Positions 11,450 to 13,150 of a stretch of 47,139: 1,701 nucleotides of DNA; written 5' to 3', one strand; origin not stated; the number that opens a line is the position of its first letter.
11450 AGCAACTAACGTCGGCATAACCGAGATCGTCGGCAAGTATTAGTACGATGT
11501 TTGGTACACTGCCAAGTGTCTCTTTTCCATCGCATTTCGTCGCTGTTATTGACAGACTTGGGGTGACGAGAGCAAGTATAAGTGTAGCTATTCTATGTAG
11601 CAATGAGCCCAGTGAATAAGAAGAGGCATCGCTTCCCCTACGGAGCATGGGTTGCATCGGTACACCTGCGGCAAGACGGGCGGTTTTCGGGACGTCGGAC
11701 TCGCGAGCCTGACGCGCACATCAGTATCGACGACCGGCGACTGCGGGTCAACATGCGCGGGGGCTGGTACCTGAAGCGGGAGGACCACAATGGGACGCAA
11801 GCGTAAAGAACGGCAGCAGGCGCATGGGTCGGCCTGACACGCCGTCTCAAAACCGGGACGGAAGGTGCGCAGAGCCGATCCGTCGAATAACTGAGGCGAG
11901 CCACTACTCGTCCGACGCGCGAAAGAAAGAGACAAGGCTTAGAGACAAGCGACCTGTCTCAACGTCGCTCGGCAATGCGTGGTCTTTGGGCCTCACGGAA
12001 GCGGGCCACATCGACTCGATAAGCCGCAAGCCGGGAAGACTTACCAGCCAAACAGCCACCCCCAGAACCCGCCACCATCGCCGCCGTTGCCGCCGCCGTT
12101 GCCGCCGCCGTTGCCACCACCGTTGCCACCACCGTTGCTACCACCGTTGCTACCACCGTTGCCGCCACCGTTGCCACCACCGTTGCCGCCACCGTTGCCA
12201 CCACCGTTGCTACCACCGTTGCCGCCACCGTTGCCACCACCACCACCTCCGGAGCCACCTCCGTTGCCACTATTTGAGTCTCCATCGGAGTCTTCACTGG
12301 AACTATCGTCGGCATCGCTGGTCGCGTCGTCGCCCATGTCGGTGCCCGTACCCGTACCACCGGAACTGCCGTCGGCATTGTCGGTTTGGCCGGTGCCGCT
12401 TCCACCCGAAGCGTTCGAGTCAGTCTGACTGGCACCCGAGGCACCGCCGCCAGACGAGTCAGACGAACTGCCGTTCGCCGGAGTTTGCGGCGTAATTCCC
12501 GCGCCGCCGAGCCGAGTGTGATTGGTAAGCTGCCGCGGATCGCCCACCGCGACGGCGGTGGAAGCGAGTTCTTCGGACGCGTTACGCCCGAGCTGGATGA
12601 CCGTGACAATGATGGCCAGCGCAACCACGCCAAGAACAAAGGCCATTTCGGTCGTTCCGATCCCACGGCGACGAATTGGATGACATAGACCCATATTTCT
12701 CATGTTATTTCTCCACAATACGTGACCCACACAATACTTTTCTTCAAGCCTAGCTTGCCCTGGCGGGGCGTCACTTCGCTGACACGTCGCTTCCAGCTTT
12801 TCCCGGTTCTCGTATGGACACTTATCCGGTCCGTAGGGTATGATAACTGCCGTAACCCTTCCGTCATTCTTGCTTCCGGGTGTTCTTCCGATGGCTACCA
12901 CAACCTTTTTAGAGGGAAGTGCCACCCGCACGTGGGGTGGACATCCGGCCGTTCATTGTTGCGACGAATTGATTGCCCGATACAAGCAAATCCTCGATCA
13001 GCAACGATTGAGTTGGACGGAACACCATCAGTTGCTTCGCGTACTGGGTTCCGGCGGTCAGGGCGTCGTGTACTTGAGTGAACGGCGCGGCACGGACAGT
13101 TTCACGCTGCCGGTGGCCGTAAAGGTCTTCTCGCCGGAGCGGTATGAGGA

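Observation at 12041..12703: Flp/Tad-type prepilin-like protein carrying a roughly 150-aa Gly/Asn/Ser/Asp low-complexity tail ending in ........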

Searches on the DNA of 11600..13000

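Call 82: search_rna_families(source=window, start=11600, end=13000, threshold=evalue, max_evalue=1)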
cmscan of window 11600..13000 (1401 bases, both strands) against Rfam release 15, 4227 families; matches with E-value up to 1: 0.
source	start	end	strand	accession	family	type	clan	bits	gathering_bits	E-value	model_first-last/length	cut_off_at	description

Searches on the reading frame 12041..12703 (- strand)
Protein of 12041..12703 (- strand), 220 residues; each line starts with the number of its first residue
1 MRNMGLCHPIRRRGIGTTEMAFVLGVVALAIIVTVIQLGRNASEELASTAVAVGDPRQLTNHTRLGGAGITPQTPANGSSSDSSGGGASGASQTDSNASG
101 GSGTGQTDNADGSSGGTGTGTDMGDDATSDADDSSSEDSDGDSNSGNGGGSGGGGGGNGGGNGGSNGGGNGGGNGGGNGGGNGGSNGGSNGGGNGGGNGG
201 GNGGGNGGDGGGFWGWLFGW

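Call 7: search_protein_families(library=pfam, proteins=[window:12041-12703:-], max_evalue=10)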
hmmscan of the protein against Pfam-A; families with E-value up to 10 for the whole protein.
window:12041-12703:- (220 aa): 1 family
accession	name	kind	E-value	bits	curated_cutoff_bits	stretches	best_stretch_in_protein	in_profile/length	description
PF20084.4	TrbK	-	0.37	11.3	23.9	1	25-52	13-40/102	Conjugative transfer region protein TrbK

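Call 8: search_protein_families(library=ncbifam, proteins=[window:12041-12703:-], max_evalue=10)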
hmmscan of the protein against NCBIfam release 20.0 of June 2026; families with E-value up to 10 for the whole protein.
window:12041-12703:- (220 aa): 1 family
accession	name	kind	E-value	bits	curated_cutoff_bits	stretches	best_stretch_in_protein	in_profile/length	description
NF033845.1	MSCRAMM_ClfB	exception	1.8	6.4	999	1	79-145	586-650/871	MSCRAMM family adhesin clumping factor ClfB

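Call 9: find_homologous_proteins(query=window:12041-12703:-, max_evalue=0.01)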
Query window:12041-12703:- (220 aa): 4 proteins with E <= 0.01 among 8000 candidates.
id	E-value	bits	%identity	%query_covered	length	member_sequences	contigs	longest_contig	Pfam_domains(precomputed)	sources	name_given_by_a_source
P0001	2.2e-7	49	-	-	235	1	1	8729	-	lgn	-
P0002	6.4e-5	41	-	-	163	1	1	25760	-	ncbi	ncbi:hypothetical protein DMC47_10345, partial [Nostoc sp. 3335mG]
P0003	4.0e-3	35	-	-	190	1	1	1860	-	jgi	jgi:uncharacterized membrane protein YgcG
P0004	4.1e-3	35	-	-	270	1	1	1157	-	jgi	jgi:hypothetical protein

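Call 13: find_encoding_contigs(protein=window:12041-12703:-, flank=10000)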
Protein window:12041-12703:- (220 aa): no gene with exactly this product is on record in the collection.

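Call 63: predict_structure(alignment_id=A1)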
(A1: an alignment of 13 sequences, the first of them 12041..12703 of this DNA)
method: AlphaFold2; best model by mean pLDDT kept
length: 220 residues; sequences in the alignment: 13
mean_pLDDT: 52.6   pTM: 0.23
mean pLDDT of the five models: 52.6, 52.1, 51.5, 49.5, 47.2
residues with pLDDT >= 90: 16; 70-90: 22; 50-70: 67; < 50: 115
segments of 3 or more residues with pLDDT < 50: 85-127, 145-195, 203-212
pLDDT, mean of each block of 10 residues (from residue 1): 59 72 95 90 74 66 56 57 48 42 40 40 44 53 44 34 37 31 38 48 43 50
secondary structure, 60 per line:
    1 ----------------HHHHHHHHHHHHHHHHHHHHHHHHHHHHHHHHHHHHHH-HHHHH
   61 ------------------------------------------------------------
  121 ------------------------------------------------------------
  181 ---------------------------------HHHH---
elements in order: H17-54 H56-60 H214-217

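Call 67: list_cluster_members(proteins=[window:12044-12703:-, P0005, P0007, P0009, P0011, P0012, P0013, P0017, P0039, P0038])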
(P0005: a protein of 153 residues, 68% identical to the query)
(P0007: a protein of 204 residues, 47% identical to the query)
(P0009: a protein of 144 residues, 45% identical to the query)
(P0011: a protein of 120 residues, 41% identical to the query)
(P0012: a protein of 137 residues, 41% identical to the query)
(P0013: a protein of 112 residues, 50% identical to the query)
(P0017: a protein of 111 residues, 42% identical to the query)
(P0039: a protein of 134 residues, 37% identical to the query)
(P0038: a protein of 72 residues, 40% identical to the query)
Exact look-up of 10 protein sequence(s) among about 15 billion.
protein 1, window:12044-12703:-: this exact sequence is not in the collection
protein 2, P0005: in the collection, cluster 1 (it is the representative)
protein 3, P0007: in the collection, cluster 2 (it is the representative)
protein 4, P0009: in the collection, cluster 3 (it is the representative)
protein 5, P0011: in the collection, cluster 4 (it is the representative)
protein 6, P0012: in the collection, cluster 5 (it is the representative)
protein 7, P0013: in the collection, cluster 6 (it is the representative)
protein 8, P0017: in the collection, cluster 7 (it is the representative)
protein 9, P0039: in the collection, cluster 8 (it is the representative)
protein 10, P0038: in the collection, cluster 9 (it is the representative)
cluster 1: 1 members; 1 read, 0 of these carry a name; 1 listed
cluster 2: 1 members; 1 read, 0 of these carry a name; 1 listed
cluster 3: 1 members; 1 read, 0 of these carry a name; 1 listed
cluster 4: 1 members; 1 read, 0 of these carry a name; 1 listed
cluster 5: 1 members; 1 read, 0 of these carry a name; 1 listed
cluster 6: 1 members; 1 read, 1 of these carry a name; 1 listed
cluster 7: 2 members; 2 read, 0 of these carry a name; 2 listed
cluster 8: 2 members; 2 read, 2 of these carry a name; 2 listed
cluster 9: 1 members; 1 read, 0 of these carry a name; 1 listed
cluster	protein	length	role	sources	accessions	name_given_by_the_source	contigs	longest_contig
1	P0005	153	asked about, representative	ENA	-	-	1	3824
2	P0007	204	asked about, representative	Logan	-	-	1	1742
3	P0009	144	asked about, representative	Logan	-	-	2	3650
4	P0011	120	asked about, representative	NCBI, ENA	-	-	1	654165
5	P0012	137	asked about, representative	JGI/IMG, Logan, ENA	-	-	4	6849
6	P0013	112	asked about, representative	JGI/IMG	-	Flp pilus assembly pilin Flp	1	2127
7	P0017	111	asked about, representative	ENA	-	-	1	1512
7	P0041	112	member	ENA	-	-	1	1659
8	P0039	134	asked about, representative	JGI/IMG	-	hypothetical protein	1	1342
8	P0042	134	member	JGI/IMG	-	hypothetical protein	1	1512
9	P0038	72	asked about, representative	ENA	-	-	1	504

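Call 68: fold_search(model_id=the predicted structure, library=pdb)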
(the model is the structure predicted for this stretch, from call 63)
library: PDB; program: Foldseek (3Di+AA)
matches with E <= 10: 0; with E <= 0.001: 0
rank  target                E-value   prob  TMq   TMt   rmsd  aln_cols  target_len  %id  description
